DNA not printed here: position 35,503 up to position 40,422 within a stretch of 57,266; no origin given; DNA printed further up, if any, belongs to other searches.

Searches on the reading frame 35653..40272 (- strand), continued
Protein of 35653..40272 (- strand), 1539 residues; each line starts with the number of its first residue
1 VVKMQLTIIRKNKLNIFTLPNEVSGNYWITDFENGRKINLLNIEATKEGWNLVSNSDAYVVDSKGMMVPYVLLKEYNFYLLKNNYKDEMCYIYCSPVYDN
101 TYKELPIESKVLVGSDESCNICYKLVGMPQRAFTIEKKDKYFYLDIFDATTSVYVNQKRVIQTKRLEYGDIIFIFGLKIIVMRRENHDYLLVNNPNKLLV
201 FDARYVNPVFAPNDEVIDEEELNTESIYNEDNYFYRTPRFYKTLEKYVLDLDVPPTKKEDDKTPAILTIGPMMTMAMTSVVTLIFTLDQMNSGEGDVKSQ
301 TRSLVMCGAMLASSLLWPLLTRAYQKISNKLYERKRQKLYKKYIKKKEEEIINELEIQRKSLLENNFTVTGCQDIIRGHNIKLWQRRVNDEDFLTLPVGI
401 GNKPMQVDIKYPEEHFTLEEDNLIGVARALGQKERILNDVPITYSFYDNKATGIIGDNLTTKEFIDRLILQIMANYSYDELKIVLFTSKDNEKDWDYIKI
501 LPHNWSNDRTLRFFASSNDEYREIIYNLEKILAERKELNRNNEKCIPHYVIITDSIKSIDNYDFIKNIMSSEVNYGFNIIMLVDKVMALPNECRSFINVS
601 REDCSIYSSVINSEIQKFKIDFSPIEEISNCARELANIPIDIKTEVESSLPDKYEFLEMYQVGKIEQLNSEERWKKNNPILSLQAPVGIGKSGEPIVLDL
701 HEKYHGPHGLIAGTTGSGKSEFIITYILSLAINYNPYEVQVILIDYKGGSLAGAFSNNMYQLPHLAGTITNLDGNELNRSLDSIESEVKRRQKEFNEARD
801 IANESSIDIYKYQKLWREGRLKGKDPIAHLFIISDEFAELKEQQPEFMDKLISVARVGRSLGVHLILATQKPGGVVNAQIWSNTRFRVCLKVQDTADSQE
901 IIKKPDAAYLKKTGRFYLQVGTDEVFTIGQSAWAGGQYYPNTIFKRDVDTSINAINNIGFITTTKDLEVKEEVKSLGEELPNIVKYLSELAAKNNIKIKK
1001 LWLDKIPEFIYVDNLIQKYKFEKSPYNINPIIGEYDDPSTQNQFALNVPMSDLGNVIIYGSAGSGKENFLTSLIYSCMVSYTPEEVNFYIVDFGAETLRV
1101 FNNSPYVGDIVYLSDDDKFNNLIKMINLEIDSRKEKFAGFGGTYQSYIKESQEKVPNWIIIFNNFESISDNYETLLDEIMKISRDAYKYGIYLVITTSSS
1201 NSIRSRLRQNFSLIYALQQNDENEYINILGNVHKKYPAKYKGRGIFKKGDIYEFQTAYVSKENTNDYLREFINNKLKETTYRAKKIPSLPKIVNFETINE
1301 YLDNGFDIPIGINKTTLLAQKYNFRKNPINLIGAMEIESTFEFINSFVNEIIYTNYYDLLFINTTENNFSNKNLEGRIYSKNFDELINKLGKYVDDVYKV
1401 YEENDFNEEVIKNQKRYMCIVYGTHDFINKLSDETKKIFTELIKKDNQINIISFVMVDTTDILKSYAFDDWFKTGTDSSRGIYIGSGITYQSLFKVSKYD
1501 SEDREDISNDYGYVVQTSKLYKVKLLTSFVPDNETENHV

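Call 74: find_homologous_proteins(query=L156:19304-21052:+, max_evalue=1e-30)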
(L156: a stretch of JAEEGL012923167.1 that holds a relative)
Query L156:19304-21052:+ (582 aa): 7999 proteins with E <= 1e-30 among 8000 candidates; the best 120 are listed.
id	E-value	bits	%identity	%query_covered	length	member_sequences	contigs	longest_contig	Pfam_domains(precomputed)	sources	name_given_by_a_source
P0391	0.0e+0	1287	100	100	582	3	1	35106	PF01935.24,PF01580.25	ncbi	-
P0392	0.0e+0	1117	84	100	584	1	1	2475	PF01935.24,PF01580.25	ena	-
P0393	0.0e+0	1111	84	100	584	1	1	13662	PF01935.24,PF01580.25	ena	-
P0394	0.0e+0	1111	84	100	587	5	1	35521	PF01935.24,PF01580.25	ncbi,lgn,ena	-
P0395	0.0e+0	1111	84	100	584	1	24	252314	PF01935.24,PF01580.25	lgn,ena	-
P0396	0.0e+0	1109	84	100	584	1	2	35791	PF01935.24,PF01580.25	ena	-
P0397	0.0e+0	1108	84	100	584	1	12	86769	PF01935.24,PF01580.25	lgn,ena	-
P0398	0.0e+0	1107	84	100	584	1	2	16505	PF01935.24,PF01580.25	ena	-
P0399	0.0e+0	1097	82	100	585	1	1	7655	PF01935.24,PF01580.25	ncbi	-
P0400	0.0e+0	1092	83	100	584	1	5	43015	PF01935.24,PF01580.25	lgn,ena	-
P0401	0.0e+0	1081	82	100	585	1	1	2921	PF01935.24,PF01580.25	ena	-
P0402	1.4e-295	999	76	100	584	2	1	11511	PF01935.24,PF01580.25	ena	-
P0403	5.1e-290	981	73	100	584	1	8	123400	PF01935.24,PF01580.25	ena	-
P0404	9.0e-290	980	73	100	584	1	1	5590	PF01935.24,PF01580.25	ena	-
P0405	5.3e-286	968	71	100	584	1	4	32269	PF01935.24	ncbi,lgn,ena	-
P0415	1.4e-283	960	71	100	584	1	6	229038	PF01935.24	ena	-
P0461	3.2e-266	903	67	100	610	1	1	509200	PF01935.24,PF01580.25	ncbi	-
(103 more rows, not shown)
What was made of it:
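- A sister clade is equally conserved (call 74).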

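Call 75: find_encoding_contigs(protein=P0461, flank=10000, max_places=1)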
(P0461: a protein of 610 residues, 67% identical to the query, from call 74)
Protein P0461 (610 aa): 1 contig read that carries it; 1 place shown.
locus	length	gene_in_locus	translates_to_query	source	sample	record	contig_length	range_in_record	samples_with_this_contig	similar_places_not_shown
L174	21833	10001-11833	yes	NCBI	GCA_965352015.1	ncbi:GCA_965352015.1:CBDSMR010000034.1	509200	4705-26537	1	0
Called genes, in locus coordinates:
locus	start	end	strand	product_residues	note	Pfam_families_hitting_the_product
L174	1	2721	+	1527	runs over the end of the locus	PF00498:FHA, PF16697:Yop-YscD_cpl, PF01580:FtsK_SpoIIIE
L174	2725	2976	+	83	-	-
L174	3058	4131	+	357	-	-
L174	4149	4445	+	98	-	-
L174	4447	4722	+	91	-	-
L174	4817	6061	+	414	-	-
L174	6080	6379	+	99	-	-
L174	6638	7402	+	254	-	PF01966:HD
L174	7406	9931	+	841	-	PF00133:tRNA-synt_1, PF01406:tRNA-synt_1e (faint), PF09334:tRNA-synt_1g, PF13603:tRNA-synt_1_2 (faint), PF09334:tRNA-synt_1g, PF00133:tRNA-synt_1, PF08264:Anticodon_1, PF10458:Val_tRNA-synt_C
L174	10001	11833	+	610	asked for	PF01580:FtsK_SpoIIIE (faint), PF01935:DUF87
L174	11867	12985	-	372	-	-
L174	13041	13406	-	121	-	PF11969:DcpS_C, PF01230:HIT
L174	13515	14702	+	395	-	PF00155:Aminotran_1_2 (faint), PF00266:Aminotran_5, PF01041:DegT_DnrJ_EryC1 (weak), PF01212:Beta_elim_lyase (weak), PF01053:Cys_Met_Meta_PP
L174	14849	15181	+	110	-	PF00436:SSB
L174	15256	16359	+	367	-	-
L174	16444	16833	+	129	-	-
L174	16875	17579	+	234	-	-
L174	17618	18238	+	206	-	-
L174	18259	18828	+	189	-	-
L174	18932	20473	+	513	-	-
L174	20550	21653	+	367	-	PF07787:TMEM43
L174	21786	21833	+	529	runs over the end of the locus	PF01381:HTH_3, PF07022:Phage_CI_repr (weak), PF12844:HTH_19, PF13443:HTH_26, PF13560:HTH_31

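Call 76: find_encoding_contigs(protein=P0395, flank=10000, max_places=1)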
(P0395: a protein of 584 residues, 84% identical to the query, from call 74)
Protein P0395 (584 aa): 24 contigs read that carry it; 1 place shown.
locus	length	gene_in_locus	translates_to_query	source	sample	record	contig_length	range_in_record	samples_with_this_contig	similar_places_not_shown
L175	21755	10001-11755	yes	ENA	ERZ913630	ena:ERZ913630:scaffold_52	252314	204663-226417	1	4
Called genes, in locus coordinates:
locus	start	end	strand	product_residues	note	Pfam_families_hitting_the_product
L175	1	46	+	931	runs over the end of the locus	-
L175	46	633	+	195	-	-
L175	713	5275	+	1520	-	PF00498:FHA (weak), PF01580:FtsK_SpoIIIE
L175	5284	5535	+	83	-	-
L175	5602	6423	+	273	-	-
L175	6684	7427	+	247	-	PF01966:HD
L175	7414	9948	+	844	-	PF00133:tRNA-synt_1, PF01406:tRNA-synt_1e (faint), PF09334:tRNA-synt_1g, PF13603:tRNA-synt_1_2 (weak), PF09334:tRNA-synt_1g, PF00133:tRNA-synt_1, PF08264:Anticodon_1, PF10458:Val_tRNA-synt_C (weak)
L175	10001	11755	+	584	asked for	PF01580:FtsK_SpoIIIE (faint), PF01935:DUF87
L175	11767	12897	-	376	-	-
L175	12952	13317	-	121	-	PF11969:DcpS_C, PF01230:HIT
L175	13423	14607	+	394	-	PF00155:Aminotran_1_2 (weak), PF00266:Aminotran_5, PF01041:DegT_DnrJ_EryC1 (weak), PF01053:Cys_Met_Meta_PP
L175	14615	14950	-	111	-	PF00436:SSB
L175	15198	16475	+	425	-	PF02885:Glycos_trans_3N, PF00591:Glycos_transf_3, PF07831:PYNP_C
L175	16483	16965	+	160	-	-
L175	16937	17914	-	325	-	PF02557:VanY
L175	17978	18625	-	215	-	PF14378:PAP2_3, PF01569:PAP2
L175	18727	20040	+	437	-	PF00009:GTP_EFTU, PF00025:Arf (faint), PF01926:MMR_HSR1, PF02421:FeoB_N, PF00009:GTP_EFTU, PF01926:MMR_HSR1, PF02421:FeoB_N, PF14714:KH_dom-like, +8 more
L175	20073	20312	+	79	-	-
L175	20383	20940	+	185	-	-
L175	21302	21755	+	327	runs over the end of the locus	PF00005:ABC_tran, PF13304:AAA_21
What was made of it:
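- The proximity persists in a sister clade at 36-39% identity (calls 75, 76). Proximity retained in a sister clade (calls 75, 76). In the sister clade, housekeeping genes (HD, ValS) separate the two, so there is no operon there (calls 75, 76).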

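Call 77: find_encoding_contigs(protein=P0415, flank=10000, max_places=1)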
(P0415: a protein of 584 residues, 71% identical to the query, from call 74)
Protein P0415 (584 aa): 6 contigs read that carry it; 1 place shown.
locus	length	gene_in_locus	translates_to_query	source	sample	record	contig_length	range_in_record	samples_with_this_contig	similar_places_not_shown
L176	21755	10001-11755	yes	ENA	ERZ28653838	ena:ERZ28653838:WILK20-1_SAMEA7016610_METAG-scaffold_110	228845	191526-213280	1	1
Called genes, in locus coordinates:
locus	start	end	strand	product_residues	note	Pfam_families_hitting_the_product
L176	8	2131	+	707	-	PF04760:IF2_N, PF00009:GTP_EFTU, PF01926:MMR_HSR1, PF22042:EF-G_D2, PF11987:IF-2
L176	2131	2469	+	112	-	PF02033:RBFA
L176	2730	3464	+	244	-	PF01966:HD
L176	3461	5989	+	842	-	PF00133:tRNA-synt_1, PF01406:tRNA-synt_1e (faint), PF09334:tRNA-synt_1g (weak), PF13603:tRNA-synt_1_2 (weak), PF09334:tRNA-synt_1g, PF08264:Anticodon_1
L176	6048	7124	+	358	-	PF01757:Acyl_transf_3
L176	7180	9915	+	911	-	PF00041:fn3 (faint), PF07553:Lipoprotein_Ltp (faint)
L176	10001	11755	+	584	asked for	PF01935:DUF87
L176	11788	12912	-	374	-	-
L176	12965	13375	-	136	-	PF11969:DcpS_C, PF01230:HIT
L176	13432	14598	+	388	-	PF00266:Aminotran_5, PF01053:Cys_Met_Meta_PP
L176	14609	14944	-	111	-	PF00436:SSB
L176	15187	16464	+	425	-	PF02885:Glycos_trans_3N, PF00591:Glycos_transf_3, PF07831:PYNP_C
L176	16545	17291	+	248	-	-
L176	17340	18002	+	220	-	-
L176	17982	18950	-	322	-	PF02557:VanY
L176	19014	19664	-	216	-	PF14378:PAP2_3, PF01569:PAP2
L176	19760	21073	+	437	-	PF00009:GTP_EFTU, PF01926:MMR_HSR1, PF02421:FeoB_N, PF04548:AIG1 (weak), PF00009:GTP_EFTU, PF01926:MMR_HSR1, PF02421:FeoB_N, PF14714:KH_dom-like, +9 more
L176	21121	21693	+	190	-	-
